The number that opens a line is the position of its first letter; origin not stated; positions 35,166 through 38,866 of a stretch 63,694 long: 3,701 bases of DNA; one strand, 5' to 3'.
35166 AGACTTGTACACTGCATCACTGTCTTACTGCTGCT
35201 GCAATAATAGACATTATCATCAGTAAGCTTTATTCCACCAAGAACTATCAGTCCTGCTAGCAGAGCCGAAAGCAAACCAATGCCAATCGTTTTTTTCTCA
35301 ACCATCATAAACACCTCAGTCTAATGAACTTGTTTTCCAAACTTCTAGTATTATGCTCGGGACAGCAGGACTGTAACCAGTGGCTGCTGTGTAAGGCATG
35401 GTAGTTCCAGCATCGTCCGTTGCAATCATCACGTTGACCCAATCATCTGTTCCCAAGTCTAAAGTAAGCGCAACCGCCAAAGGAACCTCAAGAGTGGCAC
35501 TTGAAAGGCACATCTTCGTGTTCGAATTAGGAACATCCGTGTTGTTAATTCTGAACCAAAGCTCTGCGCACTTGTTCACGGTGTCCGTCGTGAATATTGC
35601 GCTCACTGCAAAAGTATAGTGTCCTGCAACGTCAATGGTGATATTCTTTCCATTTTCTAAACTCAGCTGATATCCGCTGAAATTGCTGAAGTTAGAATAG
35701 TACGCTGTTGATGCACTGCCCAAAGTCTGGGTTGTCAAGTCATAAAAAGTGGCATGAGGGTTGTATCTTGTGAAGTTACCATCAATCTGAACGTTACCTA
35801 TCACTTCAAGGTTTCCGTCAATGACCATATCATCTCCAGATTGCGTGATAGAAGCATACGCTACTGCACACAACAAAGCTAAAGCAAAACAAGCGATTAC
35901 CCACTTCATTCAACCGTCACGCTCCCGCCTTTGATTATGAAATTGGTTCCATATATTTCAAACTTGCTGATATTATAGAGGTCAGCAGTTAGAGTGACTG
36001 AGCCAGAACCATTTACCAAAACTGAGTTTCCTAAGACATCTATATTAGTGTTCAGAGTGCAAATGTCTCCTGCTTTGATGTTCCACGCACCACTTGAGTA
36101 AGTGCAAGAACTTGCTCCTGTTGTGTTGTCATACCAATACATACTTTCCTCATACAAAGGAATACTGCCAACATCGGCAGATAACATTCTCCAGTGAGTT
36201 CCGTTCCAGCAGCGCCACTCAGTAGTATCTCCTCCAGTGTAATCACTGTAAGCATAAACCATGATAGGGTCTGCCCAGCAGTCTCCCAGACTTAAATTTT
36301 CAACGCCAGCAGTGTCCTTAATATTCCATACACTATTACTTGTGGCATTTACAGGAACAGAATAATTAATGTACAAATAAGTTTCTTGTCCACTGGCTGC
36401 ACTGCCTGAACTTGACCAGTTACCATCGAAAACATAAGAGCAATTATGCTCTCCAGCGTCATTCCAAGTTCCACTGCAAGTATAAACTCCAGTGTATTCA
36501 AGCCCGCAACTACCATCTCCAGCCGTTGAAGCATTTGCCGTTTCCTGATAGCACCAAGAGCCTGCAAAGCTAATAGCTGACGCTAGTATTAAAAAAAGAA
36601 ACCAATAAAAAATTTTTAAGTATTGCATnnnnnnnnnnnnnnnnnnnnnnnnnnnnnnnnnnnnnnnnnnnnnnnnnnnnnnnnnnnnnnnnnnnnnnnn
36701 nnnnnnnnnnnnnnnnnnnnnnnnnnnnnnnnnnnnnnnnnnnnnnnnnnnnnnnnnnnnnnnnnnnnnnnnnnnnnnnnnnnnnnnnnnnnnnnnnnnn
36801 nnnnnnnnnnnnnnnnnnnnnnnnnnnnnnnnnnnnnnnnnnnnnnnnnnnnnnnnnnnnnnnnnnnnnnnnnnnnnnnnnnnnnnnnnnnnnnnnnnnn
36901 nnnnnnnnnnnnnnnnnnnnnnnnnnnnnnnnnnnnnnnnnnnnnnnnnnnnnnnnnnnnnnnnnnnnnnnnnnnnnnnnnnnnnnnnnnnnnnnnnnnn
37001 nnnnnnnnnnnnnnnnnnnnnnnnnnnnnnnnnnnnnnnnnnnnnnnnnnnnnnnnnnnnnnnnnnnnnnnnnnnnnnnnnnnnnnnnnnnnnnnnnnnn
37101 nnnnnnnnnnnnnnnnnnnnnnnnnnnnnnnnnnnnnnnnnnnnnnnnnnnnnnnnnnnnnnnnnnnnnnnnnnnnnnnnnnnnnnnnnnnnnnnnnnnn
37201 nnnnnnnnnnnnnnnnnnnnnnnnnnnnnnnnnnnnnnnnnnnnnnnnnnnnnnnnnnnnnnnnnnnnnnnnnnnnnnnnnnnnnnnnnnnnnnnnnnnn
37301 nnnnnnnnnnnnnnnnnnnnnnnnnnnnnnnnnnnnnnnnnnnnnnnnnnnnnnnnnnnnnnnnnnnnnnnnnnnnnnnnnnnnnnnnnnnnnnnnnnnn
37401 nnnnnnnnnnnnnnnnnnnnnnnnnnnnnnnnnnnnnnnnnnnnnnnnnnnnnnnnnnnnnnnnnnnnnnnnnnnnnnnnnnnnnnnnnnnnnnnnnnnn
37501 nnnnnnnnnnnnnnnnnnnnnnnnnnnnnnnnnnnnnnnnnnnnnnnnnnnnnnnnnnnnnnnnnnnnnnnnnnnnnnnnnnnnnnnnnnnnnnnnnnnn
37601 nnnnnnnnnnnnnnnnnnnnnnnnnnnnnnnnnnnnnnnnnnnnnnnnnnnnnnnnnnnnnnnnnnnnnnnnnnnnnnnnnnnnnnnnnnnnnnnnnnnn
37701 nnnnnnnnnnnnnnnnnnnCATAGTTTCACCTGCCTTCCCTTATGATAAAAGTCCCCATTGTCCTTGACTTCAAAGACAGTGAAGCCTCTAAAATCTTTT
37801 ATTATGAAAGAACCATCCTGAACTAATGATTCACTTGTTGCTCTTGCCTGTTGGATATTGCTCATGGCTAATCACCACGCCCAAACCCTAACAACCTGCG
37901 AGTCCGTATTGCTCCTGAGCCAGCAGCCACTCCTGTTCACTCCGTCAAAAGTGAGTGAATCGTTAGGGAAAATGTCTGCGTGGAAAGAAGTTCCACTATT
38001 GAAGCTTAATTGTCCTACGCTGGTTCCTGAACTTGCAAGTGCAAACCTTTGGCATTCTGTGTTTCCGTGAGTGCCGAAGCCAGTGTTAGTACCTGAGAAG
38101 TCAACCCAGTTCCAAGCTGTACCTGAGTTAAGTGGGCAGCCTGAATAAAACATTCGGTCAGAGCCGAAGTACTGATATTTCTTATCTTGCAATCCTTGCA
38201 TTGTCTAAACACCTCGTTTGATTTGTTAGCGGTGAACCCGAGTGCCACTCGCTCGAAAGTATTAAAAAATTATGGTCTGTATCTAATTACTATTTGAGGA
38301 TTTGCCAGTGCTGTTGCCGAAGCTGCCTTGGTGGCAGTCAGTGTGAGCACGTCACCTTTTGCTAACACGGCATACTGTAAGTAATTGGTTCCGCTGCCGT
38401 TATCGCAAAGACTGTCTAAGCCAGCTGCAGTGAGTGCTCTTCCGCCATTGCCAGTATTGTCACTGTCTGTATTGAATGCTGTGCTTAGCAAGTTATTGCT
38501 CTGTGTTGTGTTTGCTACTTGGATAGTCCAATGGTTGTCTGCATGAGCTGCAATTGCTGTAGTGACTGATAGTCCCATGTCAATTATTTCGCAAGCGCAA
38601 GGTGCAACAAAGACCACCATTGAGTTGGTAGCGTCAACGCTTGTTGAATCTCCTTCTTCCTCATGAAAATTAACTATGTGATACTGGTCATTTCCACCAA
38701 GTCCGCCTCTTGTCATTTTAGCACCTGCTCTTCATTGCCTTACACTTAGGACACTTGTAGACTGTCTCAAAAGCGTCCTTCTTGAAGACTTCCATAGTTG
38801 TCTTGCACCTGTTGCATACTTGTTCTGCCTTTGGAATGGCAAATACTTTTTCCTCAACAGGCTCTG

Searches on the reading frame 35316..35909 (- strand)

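Call 55: search_protein_families(library=pfam, proteins=[window:35316-35909:-], max_evalue=0.1)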
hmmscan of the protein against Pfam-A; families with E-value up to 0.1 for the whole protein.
window:35316-35909:- (197 aa): 1 family
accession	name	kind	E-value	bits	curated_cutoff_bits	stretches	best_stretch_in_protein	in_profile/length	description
PF18573.7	BclA_C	-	0.054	13.8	38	1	75-149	26-96/128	BclA C-terminal domain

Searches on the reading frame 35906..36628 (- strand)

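Call 55: search_protein_families(library=pfam, proteins=[window:35906-36628:-], max_evalue=0.1)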
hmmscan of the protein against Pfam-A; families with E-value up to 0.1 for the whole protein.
window:35906-36628:- (240 aa): 1 family
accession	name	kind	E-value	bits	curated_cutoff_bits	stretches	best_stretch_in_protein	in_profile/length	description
PF17902.7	SH3_10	-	0.064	13.8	22.8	0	173-198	17-42/65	SH3 domain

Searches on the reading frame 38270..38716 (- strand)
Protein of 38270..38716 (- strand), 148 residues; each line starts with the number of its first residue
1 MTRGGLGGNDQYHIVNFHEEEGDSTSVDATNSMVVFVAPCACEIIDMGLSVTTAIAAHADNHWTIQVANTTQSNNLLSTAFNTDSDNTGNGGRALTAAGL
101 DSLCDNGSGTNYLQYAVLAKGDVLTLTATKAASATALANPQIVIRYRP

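Call 55: search_protein_families(library=pfam, proteins=[window:38270-38716:-], max_evalue=0.1)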
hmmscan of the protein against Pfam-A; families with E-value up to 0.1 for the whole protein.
window:38270-38716:- (148 aa): 1 family
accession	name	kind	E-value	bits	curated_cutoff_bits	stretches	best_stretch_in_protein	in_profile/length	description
PF11584.14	Toxin_ToxA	-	0.005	17.3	25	1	33-100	26-93/118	Proteinaceous host-selective toxin ToxA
